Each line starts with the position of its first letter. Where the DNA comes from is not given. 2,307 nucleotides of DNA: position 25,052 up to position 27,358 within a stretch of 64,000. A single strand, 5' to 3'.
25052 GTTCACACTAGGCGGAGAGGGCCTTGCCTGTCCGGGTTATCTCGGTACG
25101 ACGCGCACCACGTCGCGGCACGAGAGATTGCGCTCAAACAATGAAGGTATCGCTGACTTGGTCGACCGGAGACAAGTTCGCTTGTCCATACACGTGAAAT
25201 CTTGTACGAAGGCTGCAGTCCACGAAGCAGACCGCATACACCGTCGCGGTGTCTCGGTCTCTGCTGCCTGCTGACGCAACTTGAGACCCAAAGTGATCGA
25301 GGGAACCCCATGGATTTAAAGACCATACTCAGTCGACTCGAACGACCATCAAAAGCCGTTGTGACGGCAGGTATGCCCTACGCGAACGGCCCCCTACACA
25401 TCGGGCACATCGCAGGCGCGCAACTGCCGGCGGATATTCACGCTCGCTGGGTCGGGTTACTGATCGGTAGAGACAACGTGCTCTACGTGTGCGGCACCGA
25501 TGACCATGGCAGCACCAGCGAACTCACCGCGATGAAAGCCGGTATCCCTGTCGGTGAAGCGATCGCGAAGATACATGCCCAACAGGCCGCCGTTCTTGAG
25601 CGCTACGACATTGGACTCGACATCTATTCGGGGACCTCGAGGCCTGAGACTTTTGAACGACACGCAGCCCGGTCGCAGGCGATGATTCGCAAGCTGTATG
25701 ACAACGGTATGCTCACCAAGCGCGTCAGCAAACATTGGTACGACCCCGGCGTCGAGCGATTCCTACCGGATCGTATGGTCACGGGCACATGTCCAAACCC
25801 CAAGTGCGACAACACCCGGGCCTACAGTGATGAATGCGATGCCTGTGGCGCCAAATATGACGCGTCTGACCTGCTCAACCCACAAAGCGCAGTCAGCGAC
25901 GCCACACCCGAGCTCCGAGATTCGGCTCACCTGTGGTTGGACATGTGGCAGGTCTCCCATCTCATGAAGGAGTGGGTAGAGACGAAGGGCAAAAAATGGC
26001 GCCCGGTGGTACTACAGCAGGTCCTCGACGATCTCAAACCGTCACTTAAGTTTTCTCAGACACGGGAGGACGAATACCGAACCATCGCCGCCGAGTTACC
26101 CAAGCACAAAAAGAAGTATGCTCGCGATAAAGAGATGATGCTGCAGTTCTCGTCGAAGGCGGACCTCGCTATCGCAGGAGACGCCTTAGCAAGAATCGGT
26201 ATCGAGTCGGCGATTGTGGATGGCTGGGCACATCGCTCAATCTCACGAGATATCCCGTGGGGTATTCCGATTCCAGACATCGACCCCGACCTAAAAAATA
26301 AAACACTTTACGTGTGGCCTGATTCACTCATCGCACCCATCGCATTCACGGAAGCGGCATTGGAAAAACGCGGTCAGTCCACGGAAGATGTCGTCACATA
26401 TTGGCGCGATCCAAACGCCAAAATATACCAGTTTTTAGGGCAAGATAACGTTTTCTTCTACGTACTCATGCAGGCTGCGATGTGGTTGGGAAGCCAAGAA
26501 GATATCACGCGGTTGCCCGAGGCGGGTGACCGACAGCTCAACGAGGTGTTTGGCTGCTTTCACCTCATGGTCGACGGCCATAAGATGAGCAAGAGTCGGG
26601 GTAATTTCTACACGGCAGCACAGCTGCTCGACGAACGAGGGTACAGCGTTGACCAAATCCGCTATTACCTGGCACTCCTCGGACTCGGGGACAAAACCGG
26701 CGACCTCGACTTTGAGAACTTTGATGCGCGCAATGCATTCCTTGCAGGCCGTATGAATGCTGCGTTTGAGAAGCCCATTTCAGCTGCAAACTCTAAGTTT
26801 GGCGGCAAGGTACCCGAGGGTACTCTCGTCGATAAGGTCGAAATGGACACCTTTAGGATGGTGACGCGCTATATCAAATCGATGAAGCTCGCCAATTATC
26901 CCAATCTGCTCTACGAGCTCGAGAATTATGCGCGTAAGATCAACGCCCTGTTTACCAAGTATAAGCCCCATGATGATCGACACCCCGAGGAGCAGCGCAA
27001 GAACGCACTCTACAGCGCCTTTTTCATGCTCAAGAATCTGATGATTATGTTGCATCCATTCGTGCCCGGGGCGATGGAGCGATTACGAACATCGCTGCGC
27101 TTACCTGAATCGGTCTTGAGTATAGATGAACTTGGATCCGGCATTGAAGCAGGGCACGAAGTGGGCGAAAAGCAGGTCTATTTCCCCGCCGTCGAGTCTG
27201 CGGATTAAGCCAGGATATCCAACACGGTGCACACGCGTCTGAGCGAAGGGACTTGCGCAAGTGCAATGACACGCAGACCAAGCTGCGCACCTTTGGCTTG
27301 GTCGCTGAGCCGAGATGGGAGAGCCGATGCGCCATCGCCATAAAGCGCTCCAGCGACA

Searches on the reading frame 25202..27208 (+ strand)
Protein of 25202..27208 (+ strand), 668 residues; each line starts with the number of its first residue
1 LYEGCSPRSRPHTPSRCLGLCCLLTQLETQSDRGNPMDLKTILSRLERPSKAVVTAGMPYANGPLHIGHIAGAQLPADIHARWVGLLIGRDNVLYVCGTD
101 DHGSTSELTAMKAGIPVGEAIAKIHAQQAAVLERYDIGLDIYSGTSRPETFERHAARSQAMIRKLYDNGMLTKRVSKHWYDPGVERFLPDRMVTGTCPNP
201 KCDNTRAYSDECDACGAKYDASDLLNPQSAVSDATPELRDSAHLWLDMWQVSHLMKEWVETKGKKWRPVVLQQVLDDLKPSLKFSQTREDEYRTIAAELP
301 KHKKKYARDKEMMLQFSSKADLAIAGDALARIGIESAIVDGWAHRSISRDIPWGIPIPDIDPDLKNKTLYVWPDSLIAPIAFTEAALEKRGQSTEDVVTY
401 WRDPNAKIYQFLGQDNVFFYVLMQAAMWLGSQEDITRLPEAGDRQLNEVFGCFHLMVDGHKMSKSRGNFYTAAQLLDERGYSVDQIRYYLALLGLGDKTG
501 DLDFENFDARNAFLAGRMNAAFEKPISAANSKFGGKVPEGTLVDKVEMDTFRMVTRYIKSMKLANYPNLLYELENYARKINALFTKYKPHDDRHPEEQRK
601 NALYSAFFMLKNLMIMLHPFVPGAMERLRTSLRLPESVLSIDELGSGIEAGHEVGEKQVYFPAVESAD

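Call 74: search_protein_families(library=pfam, proteins=[window:25202-27208:+], max_evalue=0.0001)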
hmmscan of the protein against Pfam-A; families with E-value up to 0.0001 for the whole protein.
window:25202-27208:+ (668 aa): 2 families
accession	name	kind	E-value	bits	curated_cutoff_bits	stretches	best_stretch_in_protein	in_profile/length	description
PF09334.17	tRNA-synt_1g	-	9.3e-90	301.6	20.1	2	53-305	2-243/391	tRNA synthetases class I (M)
PF00133.28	tRNA-synt_1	-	8.1e-10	38.4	22.7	0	52-108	25-78/414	tRNA synthetases class I (I, L, M and V)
